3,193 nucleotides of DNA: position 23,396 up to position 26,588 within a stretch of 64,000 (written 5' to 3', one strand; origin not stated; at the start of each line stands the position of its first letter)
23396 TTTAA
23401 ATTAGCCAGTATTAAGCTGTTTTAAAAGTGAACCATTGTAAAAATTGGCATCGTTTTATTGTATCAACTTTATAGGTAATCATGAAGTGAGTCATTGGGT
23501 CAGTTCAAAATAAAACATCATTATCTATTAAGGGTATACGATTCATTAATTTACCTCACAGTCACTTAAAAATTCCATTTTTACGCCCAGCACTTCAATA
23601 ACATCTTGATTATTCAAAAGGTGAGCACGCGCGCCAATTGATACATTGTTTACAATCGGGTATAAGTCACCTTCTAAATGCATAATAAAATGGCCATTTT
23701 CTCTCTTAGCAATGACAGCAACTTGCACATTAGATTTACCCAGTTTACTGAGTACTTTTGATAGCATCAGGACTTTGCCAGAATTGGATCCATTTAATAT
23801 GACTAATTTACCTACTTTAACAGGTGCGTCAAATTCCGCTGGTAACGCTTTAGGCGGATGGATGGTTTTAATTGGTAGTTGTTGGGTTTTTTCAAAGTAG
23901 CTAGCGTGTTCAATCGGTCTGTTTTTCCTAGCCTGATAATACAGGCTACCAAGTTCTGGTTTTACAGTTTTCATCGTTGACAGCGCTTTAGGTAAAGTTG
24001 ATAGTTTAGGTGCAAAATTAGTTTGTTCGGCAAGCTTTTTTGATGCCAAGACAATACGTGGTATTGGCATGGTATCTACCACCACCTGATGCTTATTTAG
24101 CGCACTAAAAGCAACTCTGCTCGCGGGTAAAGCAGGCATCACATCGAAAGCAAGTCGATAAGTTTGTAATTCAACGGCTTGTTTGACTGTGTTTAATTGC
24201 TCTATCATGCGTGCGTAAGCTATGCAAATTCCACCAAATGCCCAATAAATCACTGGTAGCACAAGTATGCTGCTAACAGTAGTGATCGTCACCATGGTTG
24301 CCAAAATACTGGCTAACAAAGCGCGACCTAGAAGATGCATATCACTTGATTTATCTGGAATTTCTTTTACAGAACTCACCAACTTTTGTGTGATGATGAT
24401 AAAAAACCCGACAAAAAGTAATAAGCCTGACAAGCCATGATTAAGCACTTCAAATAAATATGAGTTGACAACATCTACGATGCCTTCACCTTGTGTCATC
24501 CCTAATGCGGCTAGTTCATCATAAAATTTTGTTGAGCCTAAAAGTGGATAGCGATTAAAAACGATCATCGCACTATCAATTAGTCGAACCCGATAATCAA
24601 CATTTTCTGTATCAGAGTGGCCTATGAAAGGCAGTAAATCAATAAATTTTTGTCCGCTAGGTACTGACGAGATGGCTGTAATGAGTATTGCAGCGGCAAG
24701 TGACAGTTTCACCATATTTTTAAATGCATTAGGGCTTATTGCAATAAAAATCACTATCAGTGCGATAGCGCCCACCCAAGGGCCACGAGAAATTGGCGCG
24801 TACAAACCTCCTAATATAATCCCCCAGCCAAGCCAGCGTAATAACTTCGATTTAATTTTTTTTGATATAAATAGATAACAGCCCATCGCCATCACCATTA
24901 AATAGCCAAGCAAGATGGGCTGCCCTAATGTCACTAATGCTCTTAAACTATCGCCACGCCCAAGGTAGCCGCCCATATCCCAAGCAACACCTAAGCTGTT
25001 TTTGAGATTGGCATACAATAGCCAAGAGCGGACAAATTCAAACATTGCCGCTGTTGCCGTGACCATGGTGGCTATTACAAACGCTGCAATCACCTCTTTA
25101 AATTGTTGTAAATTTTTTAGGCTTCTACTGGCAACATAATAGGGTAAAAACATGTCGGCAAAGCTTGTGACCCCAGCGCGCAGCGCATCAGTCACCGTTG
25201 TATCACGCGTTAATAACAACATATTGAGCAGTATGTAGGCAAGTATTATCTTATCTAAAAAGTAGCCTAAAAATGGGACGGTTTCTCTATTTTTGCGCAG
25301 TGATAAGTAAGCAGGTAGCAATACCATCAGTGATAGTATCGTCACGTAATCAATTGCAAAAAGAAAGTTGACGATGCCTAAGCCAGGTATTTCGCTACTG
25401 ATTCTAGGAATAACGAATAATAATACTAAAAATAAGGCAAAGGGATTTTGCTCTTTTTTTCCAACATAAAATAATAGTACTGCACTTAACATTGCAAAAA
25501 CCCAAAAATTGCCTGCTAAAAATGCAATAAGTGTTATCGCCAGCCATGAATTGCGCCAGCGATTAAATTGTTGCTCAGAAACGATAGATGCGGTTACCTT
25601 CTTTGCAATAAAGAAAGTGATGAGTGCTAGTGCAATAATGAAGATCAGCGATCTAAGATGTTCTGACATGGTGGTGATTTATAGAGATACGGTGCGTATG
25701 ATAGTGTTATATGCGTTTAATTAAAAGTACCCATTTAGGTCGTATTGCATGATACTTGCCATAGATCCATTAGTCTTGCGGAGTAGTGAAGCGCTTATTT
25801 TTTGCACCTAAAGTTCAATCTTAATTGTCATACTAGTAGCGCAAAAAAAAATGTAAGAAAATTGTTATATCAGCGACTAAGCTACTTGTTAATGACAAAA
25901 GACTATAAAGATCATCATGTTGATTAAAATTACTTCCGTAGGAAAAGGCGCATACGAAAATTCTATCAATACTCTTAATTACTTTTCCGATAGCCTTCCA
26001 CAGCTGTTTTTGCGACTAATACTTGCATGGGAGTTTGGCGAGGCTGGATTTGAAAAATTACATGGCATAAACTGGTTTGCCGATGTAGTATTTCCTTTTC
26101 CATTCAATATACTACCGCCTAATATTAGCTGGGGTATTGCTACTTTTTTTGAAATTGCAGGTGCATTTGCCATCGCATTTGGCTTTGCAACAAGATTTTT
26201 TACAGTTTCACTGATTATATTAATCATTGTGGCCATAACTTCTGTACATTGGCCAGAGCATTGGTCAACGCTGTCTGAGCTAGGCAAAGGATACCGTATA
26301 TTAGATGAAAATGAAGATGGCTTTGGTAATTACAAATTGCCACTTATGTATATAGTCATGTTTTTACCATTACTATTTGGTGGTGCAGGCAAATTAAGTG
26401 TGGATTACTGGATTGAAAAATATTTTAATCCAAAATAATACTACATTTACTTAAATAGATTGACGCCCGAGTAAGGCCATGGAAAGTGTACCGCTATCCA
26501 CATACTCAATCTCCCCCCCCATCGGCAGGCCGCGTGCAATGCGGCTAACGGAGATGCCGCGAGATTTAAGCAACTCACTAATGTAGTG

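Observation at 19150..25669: AT-rich three-gene module of an FHA-tailed Wzy/ligase-like protein, its paralog and a secreted clan GH-A glycosidase, with no other polysaccharide machinery nearby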

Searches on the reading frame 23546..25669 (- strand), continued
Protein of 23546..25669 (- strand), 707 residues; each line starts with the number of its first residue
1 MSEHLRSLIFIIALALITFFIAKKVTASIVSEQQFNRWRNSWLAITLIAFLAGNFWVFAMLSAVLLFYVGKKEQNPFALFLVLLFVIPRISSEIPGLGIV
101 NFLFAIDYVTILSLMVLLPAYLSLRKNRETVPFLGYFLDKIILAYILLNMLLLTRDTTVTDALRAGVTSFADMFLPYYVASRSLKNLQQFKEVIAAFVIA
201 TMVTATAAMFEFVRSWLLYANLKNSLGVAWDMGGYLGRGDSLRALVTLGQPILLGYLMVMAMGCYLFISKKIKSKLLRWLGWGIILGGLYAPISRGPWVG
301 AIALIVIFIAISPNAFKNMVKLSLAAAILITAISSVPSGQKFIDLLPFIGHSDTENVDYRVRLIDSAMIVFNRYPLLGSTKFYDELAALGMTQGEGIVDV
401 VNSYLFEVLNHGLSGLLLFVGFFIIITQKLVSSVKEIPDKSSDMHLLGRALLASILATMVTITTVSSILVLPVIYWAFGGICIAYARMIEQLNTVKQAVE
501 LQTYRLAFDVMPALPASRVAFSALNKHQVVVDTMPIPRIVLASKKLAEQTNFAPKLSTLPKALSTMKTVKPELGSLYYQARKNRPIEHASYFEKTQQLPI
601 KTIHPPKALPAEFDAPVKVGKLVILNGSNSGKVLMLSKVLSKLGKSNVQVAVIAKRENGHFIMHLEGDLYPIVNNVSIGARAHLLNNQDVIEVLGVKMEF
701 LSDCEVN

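Call 15: find_encoding_contigs(protein=P0010, flank=10000, max_places=2)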
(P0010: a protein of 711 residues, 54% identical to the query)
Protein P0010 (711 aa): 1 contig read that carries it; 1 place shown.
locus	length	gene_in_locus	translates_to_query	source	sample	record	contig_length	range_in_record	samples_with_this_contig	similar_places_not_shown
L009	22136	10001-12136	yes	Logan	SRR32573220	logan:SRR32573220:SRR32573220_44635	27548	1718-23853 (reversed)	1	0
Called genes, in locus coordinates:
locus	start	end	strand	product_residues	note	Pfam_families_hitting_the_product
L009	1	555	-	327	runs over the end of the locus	PF00535:Glycos_transf_2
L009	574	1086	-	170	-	PF14602:Hexapep_2 (faint), PF00132:Hexapep (weak)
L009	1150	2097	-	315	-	PF00535:Glycos_transf_2, PF13641:Glyco_tranf_2_3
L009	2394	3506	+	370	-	PF00155:Aminotran_1_2, PF01041:DegT_DnrJ_EryC1, PF00266:Aminotran_5 (weak)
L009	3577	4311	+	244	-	-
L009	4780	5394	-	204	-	PF00132:Hexapep, PF14602:Hexapep_2 (weak)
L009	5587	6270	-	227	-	PF25087:GMPPB_C (faint), PF00132:Hexapep, PF14602:Hexapep_2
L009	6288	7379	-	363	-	PF00534:Glycos_transf_1, PF13692:Glyco_trans_1_4, PF20706:GT4-conflict (weak)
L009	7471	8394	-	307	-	PF13641:Glyco_tranf_2_3, PF00535:Glycos_transf_2, PF10111:Glyco_tranf_2_2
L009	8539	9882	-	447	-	PF01943:Polysacc_synt, PF13440:Polysacc_synt_3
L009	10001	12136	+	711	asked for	PF04932:Wzy_C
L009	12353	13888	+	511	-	PF04932:Wzy_C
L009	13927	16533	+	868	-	PF00150:Cellulase (weak)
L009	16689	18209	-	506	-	PF05199:GMC_oxred_C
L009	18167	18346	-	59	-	-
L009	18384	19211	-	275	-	PF01656:CbiA (faint), PF10609:ParA (weak), PF13614:AAA_31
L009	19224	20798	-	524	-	PF02706:Wzz (weak)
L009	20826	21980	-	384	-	-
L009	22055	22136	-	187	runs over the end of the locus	PF02563:Poly_export, PF10531:SLBB, PF22461:SLBB_2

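Call 16: search_protein_families(library=ncbifam, proteins=[L007:7648-9012:-, L007:15642-17114:-, L007:17119-17304:-, L007:17348-18163:-, L007:18183-19778:-, L007:19810-20964:-, L007:1173-1994:-, L007:2036-2836:-, L007:12913-15504:+, L007:11346-12884:+], max_evalue=0.01)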
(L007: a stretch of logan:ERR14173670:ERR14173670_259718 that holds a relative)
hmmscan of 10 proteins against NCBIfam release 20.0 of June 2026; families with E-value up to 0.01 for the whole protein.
L007:7648-9012:- (454 aa): 3 families
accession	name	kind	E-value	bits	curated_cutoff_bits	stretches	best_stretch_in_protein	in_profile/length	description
NF007773.0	PRK10459.1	equivalog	2.5e-32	112.5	273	1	9-423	3-404/492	MOP flippase family protein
NF047674.1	TeichurnBiosyTuaB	equivalog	1.2e-22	80.7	580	1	8-393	3-375/469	teichuronic acid biosynthesis protein TuaB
NF058658.1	Oglyco_Wzx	exception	4.9e-17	62.1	720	1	8-445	5-429/478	O-glycosylation flippase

L007:15642-17114:- (490 aa): 17 families
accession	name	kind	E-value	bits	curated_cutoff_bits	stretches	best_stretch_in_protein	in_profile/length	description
TIGR02462.1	pyranose_ox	equivalog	4.3e-20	72.1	544.9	1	419-481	476-538/548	pyranose oxidase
TIGR03970.1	mycofact_MftG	equivalog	3.6e-09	36.1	387.45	1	369-481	367-481/487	mycofactocin dehydrogenase MftG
NF058674.1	CholsOxChoxAB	equivalog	1.3e-07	30.5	850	1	426-477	472-523/535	cholesterol oxidase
NF002550.0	PRK02106.1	subfamily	8.1e-07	27.9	605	0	14-53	3-43/563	choline dehydrogenase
NF038210.1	GMC_mycofac_3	equivalog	3.3e-06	26.2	300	0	21-53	3-35/418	mycofactocin system GMC family oxidoreductase MftG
TIGR02032.1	GG-red-SF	subfamily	6.2e-06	26.1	158.8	1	17-47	1-31/297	geranylgeranyl reductase family protein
NF005612.0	PRK07364.1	equivalog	0.00013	20.6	487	1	9-60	11-62/415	FAD-dependent hydroxylase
NF006593.0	PRK09126.1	equivalog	0.00018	20.5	420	1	16-55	4-43/393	5-demethoxyubiquinol-8 5-hydroxylase UbiM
TIGR04542.1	GMC_mycofac_2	equivalog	0.00066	18.8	400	0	404-484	347-423/425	mycofactocin system GMC family oxidoreductase MftG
NF004829.0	PRK06183.1-3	subfamily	0.0009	18.1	390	1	14-47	6-39/520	bifunctional 3-(3-hydroxy-phenyl)propionate/3-hydroxycinnamic acid hydroxylase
NF004832.0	PRK06184.1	subfamily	0.0019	17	476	1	14-47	4-37/506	hypothetical protein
TIGR01810.1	betA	equivalog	0.0019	16.9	732.1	0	426-479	465-519/532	choline dehydrogenase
NF004945.0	PRK06292.2-3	equivalog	0.0022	17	494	1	16-48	3-35/457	dihydrolipoyl dehydrogenase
NF008519.0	PRK11445.1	equivalog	0.0024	17.2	303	0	15-44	2-31/355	FAD-binding protein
NF005572.0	PRK07251.1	equivalog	0.0069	15.1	537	0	15-50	2-37/438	FAD-containing oxidoreductase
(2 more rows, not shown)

L007:17119-17304:- (61 aa): 0 families

L007:17348-18163:- (271 aa): 12 families
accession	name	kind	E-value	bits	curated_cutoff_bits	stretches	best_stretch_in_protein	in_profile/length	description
TIGR03018.1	pepcterm_TyrKin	hypoth_equivalog_domain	9.8e-49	165.5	230.65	1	72-259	15-207/207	XrtA-associated tyrosine autokinase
TIGR01007.1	eps_fam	subfamily_domain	2.7e-30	105.5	108.05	1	72-270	3-200/204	polysaccharide biosynthesis tyrosine autokinase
NF008568.0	PRK11519.1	equivalog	9.4e-24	83.6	1068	1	61-269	499-706/720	tyrosine-protein kinase Wzc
NF007350.0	PRK09841.1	equivalog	1.4e-23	82.9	1248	1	73-269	516-711/726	tyrosine-protein kinase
TIGR01005.1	eps_transp_fam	subfamily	9e-22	77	411.7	1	66-266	521-723/754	exopolysaccharide transport protein family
TIGR03029.1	EpsG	equivalog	4.1e-19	68.8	313.8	1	52-257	67-271/274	chain length determinant protein tyrosine kinase EpsG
TIGR01969.1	minD_arch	subfamily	4.3e-10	39.2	201.75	1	90-264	2-173/251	cell division ATPase MinD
TIGR01968.1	minD_bact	equivalog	6.3e-06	25.7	212.9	1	92-209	5-120/261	septum site-determining protein MinD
NF041136.1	MrpORP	equivalog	2.3e-05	23.8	450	1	91-144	8-60/365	iron-sulfur cluster carrier protein MrpORP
NF041546.1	ParA_partition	equivalog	0.00019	21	180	0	92-127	3-37/203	ParA family partition ATPase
TIGR03815.1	CpaE_hom_Actino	equivalog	0.0012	18.1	154.45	1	69-231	94-252/340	septum site-determining protein Ssd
NF006746.0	PRK09270.1-5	subfamily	0.0055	15.6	250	0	74-123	7-55/210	nucleoside/nucleotide kinase family protein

L007:18183-19778:- (531 aa): 7 families
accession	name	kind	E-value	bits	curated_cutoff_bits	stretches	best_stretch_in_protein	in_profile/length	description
TIGR03007.1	pepcterm_ChnLen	equivalog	2.4e-60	204.2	278.85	1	10-513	4-494/498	XrtA system polysaccharide chain length determinant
TIGR03017.1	EpsF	equivalog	1.7e-13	50.1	422.75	1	7-478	1-442/444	chain length determinant protein EpsF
NF041864.1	EpsV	equivalog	1.6e-09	36.8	800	1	263-472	278-474/484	PCP family exopolysaccharide biosynthesis protein EpsV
NF007350.0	PRK09841.1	equivalog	1.7e-08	33.1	1248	1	354-481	350-472/726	tyrosine-protein kinase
NF008568.0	PRK11519.1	equivalog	1.3e-07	30.2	1068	1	343-467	340-459/720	tyrosine-protein kinase Wzc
TIGR02123.1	TRAP_fused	subfamily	0.0037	16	320.65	1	11-113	322-399/615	TRAP transporter fused permease subunit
TIGR01006.1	polys_exp_MPA1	subfamily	0.0069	15.9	296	0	418-476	161-218/226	CspC family polysaccharide chain length determinant protein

L007:19810-20964:- (384 aa): 1 family
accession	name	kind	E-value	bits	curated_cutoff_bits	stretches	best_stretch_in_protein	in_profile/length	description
TIGR04390.1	OMP_YaiO_dom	domain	0.0018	18.3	32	1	233-360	87-212/230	YaiO family outer membrane beta-barrel protein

L007:1173-1994:- (273 aa): 7 families
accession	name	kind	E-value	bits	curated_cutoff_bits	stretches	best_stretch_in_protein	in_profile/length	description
TIGR03015.1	pepcterm_ATPase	hypoth_equivalog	1.2e-88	297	324.5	1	1-263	1-265/269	XrtA/PEP-CTERM system-associated ATPase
TIGR02475.1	CobW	equivalog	0.00054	18.9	332.1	1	45-69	6-30/342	cobalamin biosynthesis protein CobW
TIGR02928.1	TIGR02928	subfamily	0.0013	17.6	181.3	1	47-224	44-232/366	orc1/cdc6 family replication initiation protein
NF008578.0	PRK11537.1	equivalog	0.0033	16.7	361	1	46-83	7-43/318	GTPase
NF038288.1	chaper_GTP_ZigA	equivalog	0.0051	15.8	600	1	46-80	4-37/390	zinc metallochaperone GTPase ZigA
NF041000.1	ATPase_ComGA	equivalog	0.006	15.6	300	1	35-69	120-154/267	competence type IV pilus ATPase ComGA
TIGR00150.1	T6A_YjeE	equivalog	0.008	16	60.1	0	44-73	23-52/135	tRNA (adenosine(37)-N6)-threonylcarbamoyltransferase complex ATPase subunit type 1 TsaE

L007:2036-2836:- (266 aa): 4 families
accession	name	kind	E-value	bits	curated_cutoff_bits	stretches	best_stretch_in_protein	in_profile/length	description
TIGR00696.1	wecG_tagA_cpsF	superfamily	2.7e-26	92.4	69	1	65-232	4-177/178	WecB/TagA/CpsF family glycosyltransferase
NF041872.1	EPS_EpsA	equivalog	5.5e-23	81.7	500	1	30-241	33-256/265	exopolysaccharide biosynthesis glycosyltransferase EpsA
NF041710.1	UDPacetylman_taseTarA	equivalog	2.2e-22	79.7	350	1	55-244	54-245/247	N-acetylglucosaminyldiphosphoundecaprenol N-acetyl-beta-D-mannosaminyltransferase TarA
NF002980.1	PRK03692.1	equivalog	4.6e-17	62.3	323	1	93-229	86-227/240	lipopolysaccharide N-acetylmannosaminouronosyltransferase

L007:12913-15504:+ (863 aa): 0 families

L007:11346-12884:+ (512 aa): 0 families
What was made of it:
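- On XrtA/PEP-CTERM-associated EPS locus: These are the best hits, but all fall below cutoff in L007 (call 16).
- Closest known: XrtA/PEP-CTERM-associated EPS loci. Same: The best NCBIfam matches of the neighbours in L007 are TIGR03007 (chain-length determinant), TIGR03018 (tyrosine autokinase) and TIGR03015 (ATPase) (call 16).
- Tried and rejected: This was rejected as membership because all three marker scores fall below their cutoffs (call 16).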

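Call 41: find_related_loci(query=A1, collection=genome_contigs, flank=10000)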
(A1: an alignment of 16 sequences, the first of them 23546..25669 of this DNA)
Query A1 (707 aa) in genome_contigs; peptide patterns used: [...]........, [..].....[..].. (x = any residue, [..] = any of these).
339 stretches matched a pattern; 290 encode a relative of the query (tblastn E <= 1e-3); the best 80 are kept; 79 distinct loci.
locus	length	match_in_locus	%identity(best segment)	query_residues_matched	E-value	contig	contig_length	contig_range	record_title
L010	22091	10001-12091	62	1-703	0e+0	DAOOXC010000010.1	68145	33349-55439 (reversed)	MAG TPA_asm: Methylotenera sp. isolate AMR_MDS_3599 NODE_345_length_68145_cov_10.007549, whole genome shotgun sequence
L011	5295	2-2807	59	1-702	0e+0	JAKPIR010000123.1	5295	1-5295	MAG: Pseudomonadota bacterium isolate USOA134_metabat.83 k141_308191, whole genome shotgun sequence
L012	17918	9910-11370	53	1-488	7e-154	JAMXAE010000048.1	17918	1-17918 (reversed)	MAG: Nitrosomonas sp. isolate NEU_AOB_2 opera_contig_155, whole genome shotgun sequence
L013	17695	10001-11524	48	1-521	1e-148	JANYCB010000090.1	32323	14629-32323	MAG: Methylotenera sp. isolate 336R_metabinner_117 336R_k141_1142554, whole genome shotgun sequence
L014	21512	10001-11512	46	1-504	1e-144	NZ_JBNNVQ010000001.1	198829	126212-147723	Pseudomonas sp. NPDC089569 NPDC089569_189_F6.ctg-0001, whole genome shotgun sequence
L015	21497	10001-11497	47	1-499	2e-140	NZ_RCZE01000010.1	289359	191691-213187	Pseudomonas arsenicoxydans strain E3 scaffold10.1, whole genome shotgun sequence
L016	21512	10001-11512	47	1-506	1e-138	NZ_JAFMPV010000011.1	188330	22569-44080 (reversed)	Pseudomonas sp. NFX15 NFX15_11, whole genome shotgun sequence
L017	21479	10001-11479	45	1-493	1e-137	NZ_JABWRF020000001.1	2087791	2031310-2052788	Pseudomonas farsensis strain SWRI107 1, whole genome shotgun sequence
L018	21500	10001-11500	47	1-501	1e-136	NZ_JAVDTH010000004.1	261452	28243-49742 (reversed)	Pseudomonas hunanensis strain BE56 Ga0454497_04, whole genome shotgun sequence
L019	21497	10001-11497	46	1-499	6e-135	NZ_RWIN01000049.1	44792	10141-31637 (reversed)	Pseudomonas sp. PB120 PB120_contig87, whole genome shotgun sequence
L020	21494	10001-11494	44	1-498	4e-134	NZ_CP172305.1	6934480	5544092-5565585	Pseudomonas sp. NA-150 chromosome, complete genome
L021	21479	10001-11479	46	1-493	5e-134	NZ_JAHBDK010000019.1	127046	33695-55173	Pseudomonas sp. GL-B-19 NODE_19, whole genome shotgun sequence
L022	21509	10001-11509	46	1-503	5e-134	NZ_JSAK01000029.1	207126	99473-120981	Pseudomonas fluorescens strain C2 contig_29, whole genome shotgun sequence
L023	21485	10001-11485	46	1-498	3e-133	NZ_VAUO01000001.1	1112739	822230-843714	Pseudomonas mosselii strain SC006 Scaffold1, whole genome shotgun sequence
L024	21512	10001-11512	44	1-504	3e-133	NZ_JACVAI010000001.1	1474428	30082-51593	Pseudomonas sp. PDM04 NODE_1_length_1474428_cov_39.703358, whole genome shotgun sequence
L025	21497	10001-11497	44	1-499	4e-133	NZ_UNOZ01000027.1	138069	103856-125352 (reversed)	Pseudomonas reidholzensis strain CCOS 865, whole genome shotgun sequence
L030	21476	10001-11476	47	1-492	2e-132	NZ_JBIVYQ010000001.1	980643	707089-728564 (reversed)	Pseudomonas sp. NPDC090233 NPDC090233_182_B7.ctg-0001, whole genome shotgun sequence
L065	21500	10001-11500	43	1-501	9e-127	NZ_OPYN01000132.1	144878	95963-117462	Pseudomonas inefficax strain JV551A3, whole genome shotgun sequence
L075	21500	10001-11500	43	1-501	7e-125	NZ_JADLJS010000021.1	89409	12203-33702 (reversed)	Pseudomonas pudica strain 20-MO00628-0 contig00021, whole genome shotgun sequence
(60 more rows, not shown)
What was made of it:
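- Tried and rejected: The repeat with the alignment worked (call 41).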

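Call 48: search_solved_structures(query=A1, max_evalue=10, show_alignments=3)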
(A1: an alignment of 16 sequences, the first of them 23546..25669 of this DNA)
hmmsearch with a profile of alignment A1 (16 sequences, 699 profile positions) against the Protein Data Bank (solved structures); distinct sequences matched with E-value up to 10: 1.
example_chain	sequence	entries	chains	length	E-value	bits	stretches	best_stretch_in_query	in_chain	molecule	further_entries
7upp_B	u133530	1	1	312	6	8.2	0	490-608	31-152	DHT03 protein B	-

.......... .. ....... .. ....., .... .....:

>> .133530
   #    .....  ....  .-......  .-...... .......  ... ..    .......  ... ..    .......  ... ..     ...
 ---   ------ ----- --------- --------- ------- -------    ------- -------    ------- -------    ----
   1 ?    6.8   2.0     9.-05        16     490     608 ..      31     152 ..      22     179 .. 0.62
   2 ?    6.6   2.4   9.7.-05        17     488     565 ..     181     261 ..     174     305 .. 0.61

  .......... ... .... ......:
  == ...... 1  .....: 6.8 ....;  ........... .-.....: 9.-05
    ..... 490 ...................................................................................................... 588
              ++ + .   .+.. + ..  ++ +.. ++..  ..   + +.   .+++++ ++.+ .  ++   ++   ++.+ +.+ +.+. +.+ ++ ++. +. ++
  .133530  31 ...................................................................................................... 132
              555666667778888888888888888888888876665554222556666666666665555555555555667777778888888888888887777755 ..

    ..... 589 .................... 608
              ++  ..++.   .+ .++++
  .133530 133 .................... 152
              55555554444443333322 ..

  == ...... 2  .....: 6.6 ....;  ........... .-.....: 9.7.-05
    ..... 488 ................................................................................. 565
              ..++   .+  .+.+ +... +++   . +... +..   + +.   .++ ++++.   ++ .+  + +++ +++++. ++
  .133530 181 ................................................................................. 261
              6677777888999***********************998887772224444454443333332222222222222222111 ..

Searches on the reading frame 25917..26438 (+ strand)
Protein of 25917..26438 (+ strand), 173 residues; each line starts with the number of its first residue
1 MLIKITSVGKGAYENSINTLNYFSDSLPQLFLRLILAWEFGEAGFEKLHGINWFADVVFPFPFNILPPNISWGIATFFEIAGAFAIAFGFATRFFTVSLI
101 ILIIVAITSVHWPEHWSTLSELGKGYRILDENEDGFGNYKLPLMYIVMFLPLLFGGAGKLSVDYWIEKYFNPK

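Call 3: search_protein_families(library=pfam, proteins=[window:25917-26438:+], max_evalue=1)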
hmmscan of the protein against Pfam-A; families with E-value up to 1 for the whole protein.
window:25917-26438:+ (173 aa): 3 families
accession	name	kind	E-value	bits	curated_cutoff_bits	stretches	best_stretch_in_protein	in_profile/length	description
PF07681.17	DoxX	-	4.1e-15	56.6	23.6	1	30-112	3-85/85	DoxX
PF02378.23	PTS_EIIC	-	0.0013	18.3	30.7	1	42-126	33-119/319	Phosphotransferase system, EIIC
PF04173.18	DoxD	-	0.015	15.7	22.7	0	138-171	116-149/167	TQO small subunit DoxD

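Call 4: search_protein_families(library=ncbifam, proteins=[window:25917-26438:+], max_evalue=1)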
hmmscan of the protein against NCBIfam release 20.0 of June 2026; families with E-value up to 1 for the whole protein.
window:25917-26438:+ (173 aa): 1 family
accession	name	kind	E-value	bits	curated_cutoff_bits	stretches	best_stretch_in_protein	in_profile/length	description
NF050144.1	matur_HvfX_fam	equivalog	1.4e-36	126.1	80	1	27-166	2-164/165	HvfX family Cu-binding RiPP maturation protein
